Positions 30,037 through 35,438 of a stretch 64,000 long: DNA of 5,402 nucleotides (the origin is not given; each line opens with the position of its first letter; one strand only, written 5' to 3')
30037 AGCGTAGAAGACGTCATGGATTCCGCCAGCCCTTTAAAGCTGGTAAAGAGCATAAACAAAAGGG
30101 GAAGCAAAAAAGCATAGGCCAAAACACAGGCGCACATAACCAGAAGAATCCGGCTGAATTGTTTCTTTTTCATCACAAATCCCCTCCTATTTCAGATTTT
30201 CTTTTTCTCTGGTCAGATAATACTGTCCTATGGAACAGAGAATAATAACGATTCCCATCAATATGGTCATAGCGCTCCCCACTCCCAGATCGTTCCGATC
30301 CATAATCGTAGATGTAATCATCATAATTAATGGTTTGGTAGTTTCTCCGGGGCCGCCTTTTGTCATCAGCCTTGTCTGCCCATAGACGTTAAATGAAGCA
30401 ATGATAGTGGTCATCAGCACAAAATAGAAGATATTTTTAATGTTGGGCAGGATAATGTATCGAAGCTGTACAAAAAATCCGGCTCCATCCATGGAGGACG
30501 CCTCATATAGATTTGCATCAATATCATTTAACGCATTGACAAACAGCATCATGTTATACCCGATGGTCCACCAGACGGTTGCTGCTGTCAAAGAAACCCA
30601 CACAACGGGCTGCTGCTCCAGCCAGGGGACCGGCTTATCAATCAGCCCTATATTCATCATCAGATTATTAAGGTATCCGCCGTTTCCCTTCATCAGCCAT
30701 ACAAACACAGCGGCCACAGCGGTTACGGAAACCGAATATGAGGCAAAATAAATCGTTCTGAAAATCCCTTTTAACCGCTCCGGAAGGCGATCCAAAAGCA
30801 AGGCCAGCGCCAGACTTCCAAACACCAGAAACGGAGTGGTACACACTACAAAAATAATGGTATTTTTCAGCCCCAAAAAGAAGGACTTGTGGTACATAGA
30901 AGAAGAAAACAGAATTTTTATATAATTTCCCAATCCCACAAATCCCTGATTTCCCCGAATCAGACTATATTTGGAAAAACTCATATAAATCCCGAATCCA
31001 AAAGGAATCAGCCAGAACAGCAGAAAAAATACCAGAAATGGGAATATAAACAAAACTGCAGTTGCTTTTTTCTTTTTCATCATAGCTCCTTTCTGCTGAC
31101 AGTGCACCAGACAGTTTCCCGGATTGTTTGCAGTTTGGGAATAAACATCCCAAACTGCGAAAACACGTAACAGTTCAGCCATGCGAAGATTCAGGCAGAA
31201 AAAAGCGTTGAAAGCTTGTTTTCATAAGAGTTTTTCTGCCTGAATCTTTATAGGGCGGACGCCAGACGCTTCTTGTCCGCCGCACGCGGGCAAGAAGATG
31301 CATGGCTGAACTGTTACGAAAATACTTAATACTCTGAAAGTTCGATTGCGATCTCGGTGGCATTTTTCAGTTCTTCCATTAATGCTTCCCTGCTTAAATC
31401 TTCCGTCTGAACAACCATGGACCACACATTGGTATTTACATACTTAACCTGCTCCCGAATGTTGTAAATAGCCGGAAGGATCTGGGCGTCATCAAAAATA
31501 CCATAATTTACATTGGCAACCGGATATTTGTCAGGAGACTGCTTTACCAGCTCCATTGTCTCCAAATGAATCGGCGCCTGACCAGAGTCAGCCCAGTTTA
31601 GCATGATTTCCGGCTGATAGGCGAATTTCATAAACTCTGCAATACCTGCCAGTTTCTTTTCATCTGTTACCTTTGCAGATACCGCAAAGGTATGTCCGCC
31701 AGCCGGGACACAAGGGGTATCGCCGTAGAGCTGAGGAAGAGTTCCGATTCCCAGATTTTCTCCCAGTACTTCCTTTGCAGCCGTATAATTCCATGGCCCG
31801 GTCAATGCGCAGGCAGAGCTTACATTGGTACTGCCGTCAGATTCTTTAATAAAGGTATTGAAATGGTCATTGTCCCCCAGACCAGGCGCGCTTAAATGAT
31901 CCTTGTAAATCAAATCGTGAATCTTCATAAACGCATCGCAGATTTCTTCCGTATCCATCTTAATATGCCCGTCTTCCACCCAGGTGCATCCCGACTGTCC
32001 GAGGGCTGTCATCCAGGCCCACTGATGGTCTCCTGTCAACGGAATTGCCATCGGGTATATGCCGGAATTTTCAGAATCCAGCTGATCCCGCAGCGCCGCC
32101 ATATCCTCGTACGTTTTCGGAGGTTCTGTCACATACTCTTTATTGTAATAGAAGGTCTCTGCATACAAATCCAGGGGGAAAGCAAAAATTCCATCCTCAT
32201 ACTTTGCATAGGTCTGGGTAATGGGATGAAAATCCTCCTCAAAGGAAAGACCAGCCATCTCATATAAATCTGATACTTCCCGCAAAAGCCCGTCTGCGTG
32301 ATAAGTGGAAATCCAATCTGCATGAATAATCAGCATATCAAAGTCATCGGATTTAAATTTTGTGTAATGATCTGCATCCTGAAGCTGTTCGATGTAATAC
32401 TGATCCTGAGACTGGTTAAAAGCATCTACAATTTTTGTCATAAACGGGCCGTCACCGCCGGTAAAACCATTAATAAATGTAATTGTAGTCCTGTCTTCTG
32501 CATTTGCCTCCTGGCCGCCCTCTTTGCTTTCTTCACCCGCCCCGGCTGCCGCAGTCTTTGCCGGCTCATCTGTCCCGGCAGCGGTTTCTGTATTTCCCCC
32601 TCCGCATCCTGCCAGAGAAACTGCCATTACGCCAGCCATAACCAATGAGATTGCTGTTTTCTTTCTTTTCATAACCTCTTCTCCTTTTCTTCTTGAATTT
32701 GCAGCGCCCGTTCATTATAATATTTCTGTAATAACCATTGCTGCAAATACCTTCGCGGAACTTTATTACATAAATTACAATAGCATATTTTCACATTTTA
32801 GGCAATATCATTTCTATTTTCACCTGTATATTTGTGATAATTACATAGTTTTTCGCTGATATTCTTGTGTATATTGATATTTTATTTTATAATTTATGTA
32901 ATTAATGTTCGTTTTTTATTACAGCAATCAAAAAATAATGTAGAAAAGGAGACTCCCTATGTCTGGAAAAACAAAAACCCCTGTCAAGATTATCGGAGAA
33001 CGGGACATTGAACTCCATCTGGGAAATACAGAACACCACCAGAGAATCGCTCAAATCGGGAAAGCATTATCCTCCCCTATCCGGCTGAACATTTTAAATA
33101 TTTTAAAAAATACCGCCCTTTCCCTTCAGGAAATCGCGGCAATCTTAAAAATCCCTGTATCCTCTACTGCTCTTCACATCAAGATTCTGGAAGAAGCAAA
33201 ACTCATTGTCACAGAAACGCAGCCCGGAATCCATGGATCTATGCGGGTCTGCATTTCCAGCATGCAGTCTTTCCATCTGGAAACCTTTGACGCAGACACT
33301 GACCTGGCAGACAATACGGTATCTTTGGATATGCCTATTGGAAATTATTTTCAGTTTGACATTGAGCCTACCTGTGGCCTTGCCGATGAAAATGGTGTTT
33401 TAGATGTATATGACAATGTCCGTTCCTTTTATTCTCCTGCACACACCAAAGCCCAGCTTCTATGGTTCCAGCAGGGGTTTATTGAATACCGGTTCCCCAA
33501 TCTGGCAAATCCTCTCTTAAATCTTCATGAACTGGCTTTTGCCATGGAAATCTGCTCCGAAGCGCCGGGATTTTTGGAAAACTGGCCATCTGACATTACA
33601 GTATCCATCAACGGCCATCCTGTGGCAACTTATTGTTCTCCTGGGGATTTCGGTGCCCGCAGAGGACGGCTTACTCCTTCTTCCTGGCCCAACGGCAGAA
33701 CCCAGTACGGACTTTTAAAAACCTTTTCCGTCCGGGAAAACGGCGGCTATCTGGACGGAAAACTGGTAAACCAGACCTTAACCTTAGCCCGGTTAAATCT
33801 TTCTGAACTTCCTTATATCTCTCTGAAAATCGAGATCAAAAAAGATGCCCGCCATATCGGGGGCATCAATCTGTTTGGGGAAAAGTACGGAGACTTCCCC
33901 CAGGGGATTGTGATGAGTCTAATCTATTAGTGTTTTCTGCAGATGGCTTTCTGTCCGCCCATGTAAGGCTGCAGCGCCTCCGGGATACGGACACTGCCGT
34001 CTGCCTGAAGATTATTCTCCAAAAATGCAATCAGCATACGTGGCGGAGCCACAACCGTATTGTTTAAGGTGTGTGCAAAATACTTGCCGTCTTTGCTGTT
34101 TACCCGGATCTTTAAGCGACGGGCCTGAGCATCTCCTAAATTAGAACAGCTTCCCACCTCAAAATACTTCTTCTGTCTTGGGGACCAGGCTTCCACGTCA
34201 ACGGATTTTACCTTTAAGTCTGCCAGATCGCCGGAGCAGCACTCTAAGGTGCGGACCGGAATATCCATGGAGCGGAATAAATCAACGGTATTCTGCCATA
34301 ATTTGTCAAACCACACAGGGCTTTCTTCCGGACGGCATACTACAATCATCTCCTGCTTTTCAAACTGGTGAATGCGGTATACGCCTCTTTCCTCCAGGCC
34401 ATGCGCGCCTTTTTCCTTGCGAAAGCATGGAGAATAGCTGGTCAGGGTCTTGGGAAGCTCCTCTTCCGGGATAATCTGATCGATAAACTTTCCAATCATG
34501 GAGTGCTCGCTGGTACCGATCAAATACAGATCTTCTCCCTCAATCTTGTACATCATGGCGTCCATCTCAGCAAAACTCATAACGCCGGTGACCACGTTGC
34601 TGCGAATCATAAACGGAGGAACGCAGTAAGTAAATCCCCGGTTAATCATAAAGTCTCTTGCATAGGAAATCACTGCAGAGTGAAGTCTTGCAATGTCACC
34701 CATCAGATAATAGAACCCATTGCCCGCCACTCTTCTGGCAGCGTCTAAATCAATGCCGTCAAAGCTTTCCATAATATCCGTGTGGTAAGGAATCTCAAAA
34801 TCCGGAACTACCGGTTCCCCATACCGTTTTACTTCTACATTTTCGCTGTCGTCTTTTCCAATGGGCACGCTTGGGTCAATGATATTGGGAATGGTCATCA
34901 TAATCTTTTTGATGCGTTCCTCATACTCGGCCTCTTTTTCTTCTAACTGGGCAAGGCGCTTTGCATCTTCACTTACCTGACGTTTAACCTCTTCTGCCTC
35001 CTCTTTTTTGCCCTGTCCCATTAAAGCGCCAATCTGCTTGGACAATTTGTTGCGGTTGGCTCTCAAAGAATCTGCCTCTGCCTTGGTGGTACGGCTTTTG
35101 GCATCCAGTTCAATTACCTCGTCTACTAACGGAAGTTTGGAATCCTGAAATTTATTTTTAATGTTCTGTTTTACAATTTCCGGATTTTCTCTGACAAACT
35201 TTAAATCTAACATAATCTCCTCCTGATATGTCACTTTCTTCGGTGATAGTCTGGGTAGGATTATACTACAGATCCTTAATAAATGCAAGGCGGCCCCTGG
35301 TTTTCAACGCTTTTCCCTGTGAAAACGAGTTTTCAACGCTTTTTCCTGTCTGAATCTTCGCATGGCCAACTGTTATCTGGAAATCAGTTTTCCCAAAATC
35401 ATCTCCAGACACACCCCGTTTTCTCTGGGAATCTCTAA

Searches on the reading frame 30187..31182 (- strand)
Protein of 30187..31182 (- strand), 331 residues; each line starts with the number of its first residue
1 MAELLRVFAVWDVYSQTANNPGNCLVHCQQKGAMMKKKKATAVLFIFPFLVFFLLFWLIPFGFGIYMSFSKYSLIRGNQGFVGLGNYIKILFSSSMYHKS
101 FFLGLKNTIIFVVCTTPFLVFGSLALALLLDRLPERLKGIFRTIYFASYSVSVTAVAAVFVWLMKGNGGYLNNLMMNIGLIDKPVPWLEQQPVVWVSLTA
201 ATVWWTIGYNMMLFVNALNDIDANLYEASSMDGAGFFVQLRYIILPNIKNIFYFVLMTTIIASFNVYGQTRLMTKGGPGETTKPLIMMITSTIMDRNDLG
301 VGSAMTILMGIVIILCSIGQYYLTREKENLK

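Call 30: search_protein_families(library=pfam, proteins=[window:30187-31182:-], max_evalue=0.00001)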
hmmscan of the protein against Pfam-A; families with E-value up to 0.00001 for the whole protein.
window:30187-31182:- (331 aa): 1 family
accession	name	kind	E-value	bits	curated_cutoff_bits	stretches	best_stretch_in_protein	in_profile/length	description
PF00528.27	BPD_transp_1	-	8.4e-11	42.4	26.4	1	125-323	3-178/184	Binding-protein-dependent transport system inner membrane component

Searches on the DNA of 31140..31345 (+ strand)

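Call 48: search_rna_families(source=window, start=31140, end=31345, threshold=evalue, max_evalue=10)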
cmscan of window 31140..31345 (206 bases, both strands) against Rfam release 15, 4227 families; matches with E-value up to 10: 28.
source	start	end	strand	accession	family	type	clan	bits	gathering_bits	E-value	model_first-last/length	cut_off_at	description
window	31179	31254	+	RF03325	mir-4872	Gene; miRNA;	-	28.9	58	0.00021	1-76/76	no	mir-4872 microRNA precursor family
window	31175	31259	+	RF03616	MIR1888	Gene; miRNA;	-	25.5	72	0.0043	1-101/101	no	MIR1888 microRNA precursor family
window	31172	31261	+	RF03743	MIR7696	Gene; miRNA;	-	24.9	83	0.0085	1-88/88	no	MIR7696 microRNA precursor family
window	31186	31248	-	RF03560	mir-3926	Gene; miRNA;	-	23.6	82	0.024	11-53/63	no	mir-3926 microRNA precursor family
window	31175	31259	-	RF03616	MIR1888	Gene; miRNA;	-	22.3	72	0.032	1-101/101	no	MIR1888 microRNA precursor family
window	31184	31252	+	RF04255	MIR8001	Gene; miRNA;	-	21.9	90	0.046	1-67/67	no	MIR8001 microRNA precursor family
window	31175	31259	+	RF00905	mir-789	Gene; miRNA;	-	21.9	100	0.053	11-86/97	no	mir-789 microRNA precursor family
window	31182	31250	-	RF04255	MIR8001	Gene; miRNA;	-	21.6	90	0.054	1-67/67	no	MIR8001 microRNA precursor family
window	31190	31248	+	RF04343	Plastid-psbA-2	Cis-reg;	CL00153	20.7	55.8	0.09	1-60/60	no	Plastid-psbA-2 3UTR RNA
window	31176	31258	+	RF03560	mir-3926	Gene; miRNA;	-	20.7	82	0.13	1-63/63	no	mir-3926 microRNA precursor family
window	31165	31269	-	RF00905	mir-789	Gene; miRNA;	-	19.8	100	0.2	1-97/97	no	mir-789 microRNA precursor family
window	31178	31256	+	RF04157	MIR9486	Gene; miRNA;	-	18.7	100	0.16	19-102/119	no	MIR9486 microRNA precursor family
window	31185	31250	-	RF04157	MIR9486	Gene; miRNA;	-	18.7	100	0.17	1-119/119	no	MIR9486 microRNA precursor family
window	31187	31247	-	RF03743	MIR7696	Gene; miRNA;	-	18.4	83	0.41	1-88/88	no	MIR7696 microRNA precursor family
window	31186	31252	-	RF03483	MIR319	Gene; miRNA;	-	18.3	54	0.16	1-92/92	no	MIR319 microRNA precursor family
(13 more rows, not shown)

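Call 67: search_dna_similar(query=window:31167-31317:+, collection=plasmids, mode=distant, max_rows=10, max_evalue=0.001)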
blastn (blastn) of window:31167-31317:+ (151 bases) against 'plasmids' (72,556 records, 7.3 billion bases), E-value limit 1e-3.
No match.

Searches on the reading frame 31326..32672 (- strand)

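Call 30: search_protein_families(library=pfam, proteins=[window:31326-32672:-], max_evalue=0.00001)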
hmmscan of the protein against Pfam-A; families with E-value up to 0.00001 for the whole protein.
window:31326-32672:- (448 aa): 1 family
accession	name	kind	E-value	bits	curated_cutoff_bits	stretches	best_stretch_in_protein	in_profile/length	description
PF13416.11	SBP_bac_8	-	1.3e-19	71.5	27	1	104-367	26-260/279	Bacterial extracellular solute-binding protein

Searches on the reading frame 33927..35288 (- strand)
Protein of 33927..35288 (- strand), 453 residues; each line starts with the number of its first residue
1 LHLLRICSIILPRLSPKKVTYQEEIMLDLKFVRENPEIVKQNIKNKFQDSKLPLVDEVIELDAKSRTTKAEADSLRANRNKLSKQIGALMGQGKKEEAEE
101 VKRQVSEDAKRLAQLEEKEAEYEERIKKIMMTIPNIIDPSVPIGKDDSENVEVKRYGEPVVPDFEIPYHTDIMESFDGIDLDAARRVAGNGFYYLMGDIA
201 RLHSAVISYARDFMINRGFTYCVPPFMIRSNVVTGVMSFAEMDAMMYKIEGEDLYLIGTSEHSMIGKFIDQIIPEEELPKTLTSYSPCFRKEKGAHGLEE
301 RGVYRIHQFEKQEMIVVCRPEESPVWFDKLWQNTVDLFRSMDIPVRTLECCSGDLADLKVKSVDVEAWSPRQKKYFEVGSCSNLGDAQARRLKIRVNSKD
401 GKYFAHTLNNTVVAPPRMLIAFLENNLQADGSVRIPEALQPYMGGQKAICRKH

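Call 30: search_protein_families(library=pfam, proteins=[window:33927-35288:-], max_evalue=0.00001)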
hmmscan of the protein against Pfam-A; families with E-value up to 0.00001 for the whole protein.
window:33927-35288:- (453 aa): 2 families
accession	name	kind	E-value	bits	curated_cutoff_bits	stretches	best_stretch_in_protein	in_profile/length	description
PF00587.30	tRNA-synt_2b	-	1.7e-29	103.6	29.3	1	251-426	8-179/179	tRNA synthetase class II core domain (G, H, P, S and T)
PF02403.27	Seryl_tRNA_N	-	6e-27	94.5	28.2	1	26-136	1-107/108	Seryl-tRNA synthetase N-terminal domain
